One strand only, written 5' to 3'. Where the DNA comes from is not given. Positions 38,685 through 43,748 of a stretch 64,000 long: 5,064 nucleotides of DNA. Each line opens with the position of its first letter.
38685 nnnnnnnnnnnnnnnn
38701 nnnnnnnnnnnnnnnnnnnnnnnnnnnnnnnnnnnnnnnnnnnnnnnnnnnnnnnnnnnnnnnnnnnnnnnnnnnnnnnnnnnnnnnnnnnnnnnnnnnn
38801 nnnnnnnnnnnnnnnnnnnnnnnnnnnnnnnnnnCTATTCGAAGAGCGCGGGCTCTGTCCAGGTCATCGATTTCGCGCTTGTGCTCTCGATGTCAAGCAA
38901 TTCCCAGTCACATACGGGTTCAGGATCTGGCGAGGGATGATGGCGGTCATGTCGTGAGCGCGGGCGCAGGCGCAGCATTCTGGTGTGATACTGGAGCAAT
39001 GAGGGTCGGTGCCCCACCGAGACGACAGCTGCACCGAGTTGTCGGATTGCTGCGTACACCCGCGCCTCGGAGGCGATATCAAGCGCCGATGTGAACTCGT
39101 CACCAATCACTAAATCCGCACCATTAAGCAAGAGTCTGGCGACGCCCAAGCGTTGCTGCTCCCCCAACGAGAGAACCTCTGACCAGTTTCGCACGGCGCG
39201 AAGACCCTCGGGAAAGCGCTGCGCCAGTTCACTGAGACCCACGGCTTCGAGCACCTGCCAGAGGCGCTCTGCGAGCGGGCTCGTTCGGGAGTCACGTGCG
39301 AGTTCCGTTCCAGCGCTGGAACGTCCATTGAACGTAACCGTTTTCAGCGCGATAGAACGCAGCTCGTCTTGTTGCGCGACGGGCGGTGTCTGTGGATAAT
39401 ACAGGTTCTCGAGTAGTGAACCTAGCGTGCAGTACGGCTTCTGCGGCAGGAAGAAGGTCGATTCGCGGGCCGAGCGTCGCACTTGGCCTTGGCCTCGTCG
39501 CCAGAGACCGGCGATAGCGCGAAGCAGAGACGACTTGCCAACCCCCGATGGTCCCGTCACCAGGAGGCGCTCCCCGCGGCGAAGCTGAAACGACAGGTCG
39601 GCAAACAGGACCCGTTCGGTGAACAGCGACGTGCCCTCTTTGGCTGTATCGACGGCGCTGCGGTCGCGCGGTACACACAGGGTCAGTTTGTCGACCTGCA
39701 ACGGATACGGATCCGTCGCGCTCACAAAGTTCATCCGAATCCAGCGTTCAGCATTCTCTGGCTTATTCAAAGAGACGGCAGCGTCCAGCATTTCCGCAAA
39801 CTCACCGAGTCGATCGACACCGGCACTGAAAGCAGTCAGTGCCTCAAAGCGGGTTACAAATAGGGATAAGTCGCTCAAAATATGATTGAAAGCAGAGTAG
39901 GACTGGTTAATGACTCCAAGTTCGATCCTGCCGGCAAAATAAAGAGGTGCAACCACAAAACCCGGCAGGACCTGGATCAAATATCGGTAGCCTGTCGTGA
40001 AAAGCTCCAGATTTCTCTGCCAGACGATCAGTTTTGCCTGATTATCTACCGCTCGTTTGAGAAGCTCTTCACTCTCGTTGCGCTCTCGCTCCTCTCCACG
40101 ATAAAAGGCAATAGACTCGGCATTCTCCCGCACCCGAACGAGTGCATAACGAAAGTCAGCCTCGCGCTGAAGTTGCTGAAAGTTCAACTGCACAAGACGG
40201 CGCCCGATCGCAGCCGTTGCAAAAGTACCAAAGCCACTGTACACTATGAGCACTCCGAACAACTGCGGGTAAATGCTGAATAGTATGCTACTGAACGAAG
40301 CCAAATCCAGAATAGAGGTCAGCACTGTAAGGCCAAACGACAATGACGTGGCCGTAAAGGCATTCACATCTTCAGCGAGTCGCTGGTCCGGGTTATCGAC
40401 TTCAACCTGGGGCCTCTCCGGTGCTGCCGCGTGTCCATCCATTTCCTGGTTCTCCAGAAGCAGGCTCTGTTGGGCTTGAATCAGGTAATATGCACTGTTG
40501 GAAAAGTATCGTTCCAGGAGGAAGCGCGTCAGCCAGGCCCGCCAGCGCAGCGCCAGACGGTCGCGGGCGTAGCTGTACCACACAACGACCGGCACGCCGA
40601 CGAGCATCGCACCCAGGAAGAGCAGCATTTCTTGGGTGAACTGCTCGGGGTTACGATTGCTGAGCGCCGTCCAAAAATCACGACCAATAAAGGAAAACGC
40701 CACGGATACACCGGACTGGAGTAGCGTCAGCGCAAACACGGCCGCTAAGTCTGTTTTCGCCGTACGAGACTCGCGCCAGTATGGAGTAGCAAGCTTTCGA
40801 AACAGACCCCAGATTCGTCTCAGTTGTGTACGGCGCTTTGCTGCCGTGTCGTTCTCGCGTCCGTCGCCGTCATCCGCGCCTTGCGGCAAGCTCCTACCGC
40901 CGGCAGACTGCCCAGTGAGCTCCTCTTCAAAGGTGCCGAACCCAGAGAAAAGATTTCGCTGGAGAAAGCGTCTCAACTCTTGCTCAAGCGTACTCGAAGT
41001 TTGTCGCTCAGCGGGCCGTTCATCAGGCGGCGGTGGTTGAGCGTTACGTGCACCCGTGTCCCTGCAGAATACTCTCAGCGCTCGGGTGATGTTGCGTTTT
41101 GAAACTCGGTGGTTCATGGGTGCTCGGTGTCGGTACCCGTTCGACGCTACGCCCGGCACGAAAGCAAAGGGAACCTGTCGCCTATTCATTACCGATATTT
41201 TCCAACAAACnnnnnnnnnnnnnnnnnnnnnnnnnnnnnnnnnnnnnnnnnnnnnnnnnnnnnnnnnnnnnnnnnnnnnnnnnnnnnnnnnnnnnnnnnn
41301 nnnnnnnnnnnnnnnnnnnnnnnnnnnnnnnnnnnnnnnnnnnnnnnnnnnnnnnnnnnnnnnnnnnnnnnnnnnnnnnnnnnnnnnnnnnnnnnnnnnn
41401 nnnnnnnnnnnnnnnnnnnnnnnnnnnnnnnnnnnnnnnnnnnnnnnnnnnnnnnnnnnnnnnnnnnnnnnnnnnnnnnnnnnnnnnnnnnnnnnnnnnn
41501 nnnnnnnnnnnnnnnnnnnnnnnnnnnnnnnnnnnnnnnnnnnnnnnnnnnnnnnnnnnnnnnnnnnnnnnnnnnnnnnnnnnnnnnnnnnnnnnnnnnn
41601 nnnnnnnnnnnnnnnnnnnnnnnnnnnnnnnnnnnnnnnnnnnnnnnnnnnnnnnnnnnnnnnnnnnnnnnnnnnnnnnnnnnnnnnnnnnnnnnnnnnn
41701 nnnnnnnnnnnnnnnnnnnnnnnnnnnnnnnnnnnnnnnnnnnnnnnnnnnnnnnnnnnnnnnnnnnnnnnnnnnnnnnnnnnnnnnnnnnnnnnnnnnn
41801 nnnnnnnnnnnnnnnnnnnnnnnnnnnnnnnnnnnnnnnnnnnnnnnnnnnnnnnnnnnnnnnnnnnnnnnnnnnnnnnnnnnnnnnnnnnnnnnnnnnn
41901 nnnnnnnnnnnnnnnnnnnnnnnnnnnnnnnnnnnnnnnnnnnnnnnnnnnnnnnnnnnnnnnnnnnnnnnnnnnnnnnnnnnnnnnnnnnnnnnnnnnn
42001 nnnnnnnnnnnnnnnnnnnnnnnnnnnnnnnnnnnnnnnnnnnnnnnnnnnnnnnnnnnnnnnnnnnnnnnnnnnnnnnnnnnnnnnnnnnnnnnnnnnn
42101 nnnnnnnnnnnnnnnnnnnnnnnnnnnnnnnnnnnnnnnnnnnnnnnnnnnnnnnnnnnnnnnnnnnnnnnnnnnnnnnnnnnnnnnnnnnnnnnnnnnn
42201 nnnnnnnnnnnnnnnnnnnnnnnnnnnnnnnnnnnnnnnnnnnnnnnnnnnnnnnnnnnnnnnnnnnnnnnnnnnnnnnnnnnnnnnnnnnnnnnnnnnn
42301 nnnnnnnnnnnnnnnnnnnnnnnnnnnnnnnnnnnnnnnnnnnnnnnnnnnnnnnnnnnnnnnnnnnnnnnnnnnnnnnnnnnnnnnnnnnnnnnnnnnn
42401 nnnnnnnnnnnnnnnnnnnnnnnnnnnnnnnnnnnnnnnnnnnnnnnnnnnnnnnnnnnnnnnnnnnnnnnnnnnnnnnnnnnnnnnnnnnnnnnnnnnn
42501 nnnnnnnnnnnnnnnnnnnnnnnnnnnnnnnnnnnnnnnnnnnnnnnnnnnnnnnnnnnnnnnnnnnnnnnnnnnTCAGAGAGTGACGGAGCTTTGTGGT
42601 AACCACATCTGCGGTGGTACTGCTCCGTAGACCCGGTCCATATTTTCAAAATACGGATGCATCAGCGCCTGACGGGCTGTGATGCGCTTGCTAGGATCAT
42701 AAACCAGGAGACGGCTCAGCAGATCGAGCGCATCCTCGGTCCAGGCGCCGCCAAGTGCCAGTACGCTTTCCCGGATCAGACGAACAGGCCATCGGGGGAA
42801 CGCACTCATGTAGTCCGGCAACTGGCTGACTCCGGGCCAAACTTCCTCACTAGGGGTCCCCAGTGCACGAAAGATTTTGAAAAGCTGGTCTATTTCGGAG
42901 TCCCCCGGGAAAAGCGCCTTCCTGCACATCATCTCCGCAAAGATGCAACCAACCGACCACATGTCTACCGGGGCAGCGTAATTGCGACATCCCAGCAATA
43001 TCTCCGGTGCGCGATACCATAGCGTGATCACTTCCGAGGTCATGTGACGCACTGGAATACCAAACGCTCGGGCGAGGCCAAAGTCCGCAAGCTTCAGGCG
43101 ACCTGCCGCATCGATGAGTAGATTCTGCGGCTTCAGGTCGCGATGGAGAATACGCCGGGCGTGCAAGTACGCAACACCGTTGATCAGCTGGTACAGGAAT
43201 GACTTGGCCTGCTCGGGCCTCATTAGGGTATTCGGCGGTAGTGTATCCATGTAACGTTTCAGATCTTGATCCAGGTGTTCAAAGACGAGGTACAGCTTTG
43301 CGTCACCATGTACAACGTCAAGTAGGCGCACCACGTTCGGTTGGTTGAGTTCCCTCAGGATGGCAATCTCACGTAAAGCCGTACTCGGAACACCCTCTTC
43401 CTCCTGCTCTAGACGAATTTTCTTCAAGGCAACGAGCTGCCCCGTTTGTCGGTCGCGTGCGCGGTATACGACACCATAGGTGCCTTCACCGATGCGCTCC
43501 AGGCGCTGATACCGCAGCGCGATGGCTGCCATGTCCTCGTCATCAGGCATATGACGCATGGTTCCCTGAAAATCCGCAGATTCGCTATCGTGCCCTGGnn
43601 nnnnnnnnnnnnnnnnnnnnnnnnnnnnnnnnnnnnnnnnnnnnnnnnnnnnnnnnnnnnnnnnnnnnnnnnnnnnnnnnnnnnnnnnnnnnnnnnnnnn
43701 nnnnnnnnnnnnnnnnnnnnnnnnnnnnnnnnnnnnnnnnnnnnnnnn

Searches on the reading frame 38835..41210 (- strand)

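Call 22: search_protein_families(library=pfam, proteins=[window:38835-41210:-], max_evalue=0.001)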
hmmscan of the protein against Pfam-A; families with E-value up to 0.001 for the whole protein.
window:38835-41210:- (791 aa): 9 families
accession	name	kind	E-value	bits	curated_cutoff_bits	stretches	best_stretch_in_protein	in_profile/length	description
PF06472.20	ABC_membrane_2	-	6.2e-49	167.2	24.4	1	153-425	15-269/269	ABC transporter transmembrane region 2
PF00005.33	ABC_tran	-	9.6e-18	65.5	25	1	537-707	2-136/137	ABC transporter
PF05992.17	SbmA_BacA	-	2.1e-14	54.1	24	1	271-474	105-313/315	SbmA/BacA-like family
PF00664.28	ABC_membrane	-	8.8e-07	29.3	28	1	277-442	103-268/274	ABC transporter transmembrane region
PF20703.3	nSTAND1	-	1.2e-05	25.6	27.1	1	535-589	22-76/379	Novel STAND NTPase 1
PF13191.12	AAA_16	-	1.7e-05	25.8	32.6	1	544-600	20-73/167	AAA ATPase domain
PF13604.12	AAA_30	-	9.3e-05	22.7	27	0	550-583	22-55/191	AAA domain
PF05729.18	NACHT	-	0.0002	21.7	26.7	1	549-593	3-45/167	NACHT domain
PF13555.12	AAA_29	-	0.00035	20.7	27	0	540-567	16-43/61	P-loop containing region of AAA domain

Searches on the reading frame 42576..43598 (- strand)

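Call 22: search_protein_families(library=pfam, proteins=[window:42576-43598:-], max_evalue=0.001)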
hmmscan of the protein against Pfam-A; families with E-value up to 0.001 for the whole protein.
window:42576-43598:- (340 aa): 5 families
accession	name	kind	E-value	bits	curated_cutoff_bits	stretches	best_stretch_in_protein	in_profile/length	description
PF00069.31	Pkinase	-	2.3e-76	257.1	31.7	1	30-317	1-263/263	Protein kinase domain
PF07714.23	PK_Tyr_Ser-Thr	-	6.5e-32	111.3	23.1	1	33-226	4-200/258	Protein tyrosine and serine/threonine kinase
PF14531.12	Kinase-like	-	3e-05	23.8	25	1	136-180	152-196/289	Kinase-like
PF01636.29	APH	-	0.00018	21.8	23.2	0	147-176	167-197/239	Phosphotransferase enzyme family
PF12330.14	Haspin_kinase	-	0.00046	19.8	25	0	98-190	181-262/364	Haspin like kinase domain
